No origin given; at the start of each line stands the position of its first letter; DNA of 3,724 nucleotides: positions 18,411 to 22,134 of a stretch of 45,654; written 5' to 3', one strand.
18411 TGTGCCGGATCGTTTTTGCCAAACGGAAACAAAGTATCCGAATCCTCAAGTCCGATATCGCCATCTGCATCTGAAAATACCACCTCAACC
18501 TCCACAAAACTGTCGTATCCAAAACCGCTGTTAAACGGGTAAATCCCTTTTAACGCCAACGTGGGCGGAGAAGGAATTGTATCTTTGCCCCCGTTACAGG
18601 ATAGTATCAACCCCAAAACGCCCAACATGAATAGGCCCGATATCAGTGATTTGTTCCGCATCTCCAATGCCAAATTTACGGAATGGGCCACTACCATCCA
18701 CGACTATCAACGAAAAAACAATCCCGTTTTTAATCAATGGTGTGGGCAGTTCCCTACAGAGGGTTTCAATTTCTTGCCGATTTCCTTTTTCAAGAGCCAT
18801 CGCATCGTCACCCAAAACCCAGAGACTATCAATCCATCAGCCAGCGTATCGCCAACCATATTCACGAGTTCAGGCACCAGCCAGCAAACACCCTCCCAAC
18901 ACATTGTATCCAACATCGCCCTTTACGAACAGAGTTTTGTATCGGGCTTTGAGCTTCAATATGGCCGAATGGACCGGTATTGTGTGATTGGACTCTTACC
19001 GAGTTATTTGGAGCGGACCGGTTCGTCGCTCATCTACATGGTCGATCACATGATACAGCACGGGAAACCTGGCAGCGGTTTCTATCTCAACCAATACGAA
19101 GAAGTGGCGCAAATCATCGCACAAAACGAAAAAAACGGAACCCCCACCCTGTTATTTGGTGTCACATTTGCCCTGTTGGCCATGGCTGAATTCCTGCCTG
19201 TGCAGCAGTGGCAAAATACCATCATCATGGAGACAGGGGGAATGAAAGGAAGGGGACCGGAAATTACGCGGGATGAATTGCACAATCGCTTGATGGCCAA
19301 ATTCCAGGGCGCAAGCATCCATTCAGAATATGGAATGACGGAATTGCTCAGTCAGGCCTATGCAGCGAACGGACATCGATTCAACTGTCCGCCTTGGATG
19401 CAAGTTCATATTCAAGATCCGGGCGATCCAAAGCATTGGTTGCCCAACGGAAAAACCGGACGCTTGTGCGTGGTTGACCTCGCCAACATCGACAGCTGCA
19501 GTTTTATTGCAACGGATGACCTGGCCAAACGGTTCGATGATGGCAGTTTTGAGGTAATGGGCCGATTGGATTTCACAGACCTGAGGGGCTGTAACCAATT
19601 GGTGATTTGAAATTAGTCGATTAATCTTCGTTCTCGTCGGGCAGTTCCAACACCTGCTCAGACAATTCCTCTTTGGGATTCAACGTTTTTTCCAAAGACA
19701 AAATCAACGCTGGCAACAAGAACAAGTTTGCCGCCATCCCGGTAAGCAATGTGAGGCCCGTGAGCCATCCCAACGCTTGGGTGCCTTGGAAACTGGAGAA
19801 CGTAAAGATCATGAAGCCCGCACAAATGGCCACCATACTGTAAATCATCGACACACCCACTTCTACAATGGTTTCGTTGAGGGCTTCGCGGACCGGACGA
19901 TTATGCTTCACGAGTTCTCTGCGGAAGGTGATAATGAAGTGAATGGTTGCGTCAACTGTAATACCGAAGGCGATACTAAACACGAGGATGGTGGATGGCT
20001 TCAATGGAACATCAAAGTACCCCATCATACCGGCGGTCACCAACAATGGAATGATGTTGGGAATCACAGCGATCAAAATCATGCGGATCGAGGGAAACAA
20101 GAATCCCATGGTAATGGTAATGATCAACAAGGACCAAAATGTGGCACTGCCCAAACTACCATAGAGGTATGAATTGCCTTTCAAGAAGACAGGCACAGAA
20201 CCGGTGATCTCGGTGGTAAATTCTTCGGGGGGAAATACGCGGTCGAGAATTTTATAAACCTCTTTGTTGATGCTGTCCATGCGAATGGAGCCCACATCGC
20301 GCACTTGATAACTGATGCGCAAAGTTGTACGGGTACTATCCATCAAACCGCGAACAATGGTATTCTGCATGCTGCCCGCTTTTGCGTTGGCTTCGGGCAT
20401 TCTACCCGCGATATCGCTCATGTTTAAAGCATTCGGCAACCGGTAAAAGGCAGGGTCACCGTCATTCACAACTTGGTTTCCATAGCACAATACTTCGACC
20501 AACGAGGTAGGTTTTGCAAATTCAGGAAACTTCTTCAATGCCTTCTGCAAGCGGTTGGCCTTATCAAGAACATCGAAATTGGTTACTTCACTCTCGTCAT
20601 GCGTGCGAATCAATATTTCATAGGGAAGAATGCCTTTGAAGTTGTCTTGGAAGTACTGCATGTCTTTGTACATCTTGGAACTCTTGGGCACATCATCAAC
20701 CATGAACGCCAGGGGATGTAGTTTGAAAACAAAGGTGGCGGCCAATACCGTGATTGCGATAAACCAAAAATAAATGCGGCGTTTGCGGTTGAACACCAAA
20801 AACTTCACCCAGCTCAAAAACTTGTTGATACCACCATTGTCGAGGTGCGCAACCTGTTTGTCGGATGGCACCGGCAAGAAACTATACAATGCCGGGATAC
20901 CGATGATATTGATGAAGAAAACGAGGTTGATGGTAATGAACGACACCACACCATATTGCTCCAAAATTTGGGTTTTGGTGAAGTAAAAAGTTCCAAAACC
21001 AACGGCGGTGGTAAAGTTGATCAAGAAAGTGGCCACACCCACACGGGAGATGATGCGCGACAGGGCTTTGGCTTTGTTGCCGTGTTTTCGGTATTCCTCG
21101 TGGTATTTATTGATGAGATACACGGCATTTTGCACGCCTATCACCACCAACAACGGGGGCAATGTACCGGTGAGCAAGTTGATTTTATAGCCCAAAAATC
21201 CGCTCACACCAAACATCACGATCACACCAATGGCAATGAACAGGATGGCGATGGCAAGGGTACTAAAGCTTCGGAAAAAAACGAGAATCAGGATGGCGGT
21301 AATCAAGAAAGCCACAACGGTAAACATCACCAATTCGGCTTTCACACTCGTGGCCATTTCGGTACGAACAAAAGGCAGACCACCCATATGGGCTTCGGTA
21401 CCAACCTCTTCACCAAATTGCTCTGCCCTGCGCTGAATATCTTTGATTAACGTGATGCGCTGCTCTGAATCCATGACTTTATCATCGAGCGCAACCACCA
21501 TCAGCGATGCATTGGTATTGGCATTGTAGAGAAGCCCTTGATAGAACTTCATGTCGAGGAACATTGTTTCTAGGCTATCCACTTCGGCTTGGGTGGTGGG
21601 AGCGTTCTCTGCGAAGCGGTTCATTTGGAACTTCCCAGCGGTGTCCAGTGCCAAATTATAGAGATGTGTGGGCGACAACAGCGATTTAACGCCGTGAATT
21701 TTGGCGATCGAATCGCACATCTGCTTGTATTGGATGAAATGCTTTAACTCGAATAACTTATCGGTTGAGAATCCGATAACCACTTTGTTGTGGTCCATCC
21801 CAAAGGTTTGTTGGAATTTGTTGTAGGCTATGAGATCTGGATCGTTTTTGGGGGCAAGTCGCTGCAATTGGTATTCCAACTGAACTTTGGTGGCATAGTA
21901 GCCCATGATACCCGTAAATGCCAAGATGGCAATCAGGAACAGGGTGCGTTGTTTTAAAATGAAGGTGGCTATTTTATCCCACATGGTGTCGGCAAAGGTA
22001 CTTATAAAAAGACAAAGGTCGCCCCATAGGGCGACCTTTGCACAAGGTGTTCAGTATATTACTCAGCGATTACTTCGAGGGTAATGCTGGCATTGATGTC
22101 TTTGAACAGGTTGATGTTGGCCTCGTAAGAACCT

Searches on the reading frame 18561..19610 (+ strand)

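Call 8: search_protein_families(library=pfam, proteins=[window:18561-19610:+], max_evalue=0.001)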
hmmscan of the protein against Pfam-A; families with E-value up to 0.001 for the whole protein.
window:18561-19610:+ (349 aa): 0 families

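Call 9: search_protein_families(library=ncbifam, proteins=[window:18561-19610:+], max_evalue=0.001)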
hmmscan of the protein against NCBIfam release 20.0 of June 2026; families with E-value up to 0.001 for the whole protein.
window:18561-19610:+ (349 aa): 1 family
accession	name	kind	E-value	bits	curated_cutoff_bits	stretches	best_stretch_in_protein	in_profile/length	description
NF052244.1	LCFA_lig_LuxE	equivalog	1.9e-05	23.8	550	1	219-322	222-328/367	long-chain-fatty-acid--protein ligase LuxE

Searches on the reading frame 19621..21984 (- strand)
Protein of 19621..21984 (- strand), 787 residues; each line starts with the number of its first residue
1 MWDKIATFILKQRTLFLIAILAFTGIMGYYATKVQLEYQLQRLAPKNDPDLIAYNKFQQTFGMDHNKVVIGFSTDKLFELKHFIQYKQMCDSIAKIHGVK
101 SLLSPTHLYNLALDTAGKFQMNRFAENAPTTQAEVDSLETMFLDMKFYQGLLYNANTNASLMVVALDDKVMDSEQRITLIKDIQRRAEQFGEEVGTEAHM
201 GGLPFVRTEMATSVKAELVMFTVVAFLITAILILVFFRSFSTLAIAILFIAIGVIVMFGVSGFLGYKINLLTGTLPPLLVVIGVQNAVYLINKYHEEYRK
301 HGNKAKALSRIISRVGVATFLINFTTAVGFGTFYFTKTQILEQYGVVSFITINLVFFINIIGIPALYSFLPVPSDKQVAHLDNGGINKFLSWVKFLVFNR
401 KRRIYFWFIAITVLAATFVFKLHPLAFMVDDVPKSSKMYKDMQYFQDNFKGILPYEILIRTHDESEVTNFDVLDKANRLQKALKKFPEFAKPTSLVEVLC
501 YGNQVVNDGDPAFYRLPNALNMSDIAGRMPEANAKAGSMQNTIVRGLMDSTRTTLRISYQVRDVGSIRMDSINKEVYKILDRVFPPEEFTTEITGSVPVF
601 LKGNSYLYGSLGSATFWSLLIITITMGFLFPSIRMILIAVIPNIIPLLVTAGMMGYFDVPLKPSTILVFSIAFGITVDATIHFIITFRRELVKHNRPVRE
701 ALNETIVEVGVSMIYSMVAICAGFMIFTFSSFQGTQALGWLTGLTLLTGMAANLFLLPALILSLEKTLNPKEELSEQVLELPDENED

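Call 8: search_protein_families(library=pfam, proteins=[window:19621-21984:-], max_evalue=0.001)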
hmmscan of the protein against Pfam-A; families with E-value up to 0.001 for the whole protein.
window:19621-21984:- (787 aa): 4 families
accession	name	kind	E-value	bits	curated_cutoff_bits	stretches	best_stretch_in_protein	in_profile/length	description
PF03176.21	MMPL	-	3.4e-33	115.4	20.5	2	131-369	60-301/333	MMPL family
PF12349.14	Sterol-sensing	-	9.8e-07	29.2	22.3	1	241-361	6-127/153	Sterol-sensing domain of SREBP cleavage-activation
PF02460.24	Patched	-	1.5e-05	25.3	23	1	218-361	5-148/156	Patched SSD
PF00873.25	ACR_tran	-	0.00023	19.5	28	0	188-412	308-523/1021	AcrB/AcrD/AcrF family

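Call 9: search_protein_families(library=ncbifam, proteins=[window:19621-21984:-], max_evalue=0.001)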
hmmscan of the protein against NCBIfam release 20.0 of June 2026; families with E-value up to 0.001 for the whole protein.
window:19621-21984:- (787 aa): 8 families
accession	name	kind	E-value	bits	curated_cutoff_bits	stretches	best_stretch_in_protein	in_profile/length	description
TIGR00921.1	2A067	subfamily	1.6e-56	191.8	351.9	2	3-367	379-731/733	hydrophobe/amphiphile efflux-3 (HAE3) family transporter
TIGR03480.1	HpnN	hypoth_equivalog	3.3e-35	121.3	751.85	2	188-421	241-468/862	hopanoid biosynthesis associated RND transporter like protein HpnN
TIGR00833.1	actII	subfamily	1.4e-34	119.6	874.7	3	159-366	117-328/910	MMPL family RND transporter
NF052374.1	HopndTporHpnN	equivalog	1.7e-24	86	1100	2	590-765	253-427/858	hopanoid transporter HpnN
TIGR00915.1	2A0602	subfamily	3.8e-05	21.7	940.35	0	181-403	308-525/1050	efflux RND transporter permease subunit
NF007133.0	PRK09579.1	equivalog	4.7e-05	21.1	1763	0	175-298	291-413/1017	multidrug efflux RND transporter permease subunit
TIGR00918.1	2A060602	subfamily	0.00012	19.8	1120.4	1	173-285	923-1034/1145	transmembrane receptor Patched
NF045600.2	BstA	equivalog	0.0008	17.4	1400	1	197-372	266-441/903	sterol transporter cytoplasmic membrane protein BstA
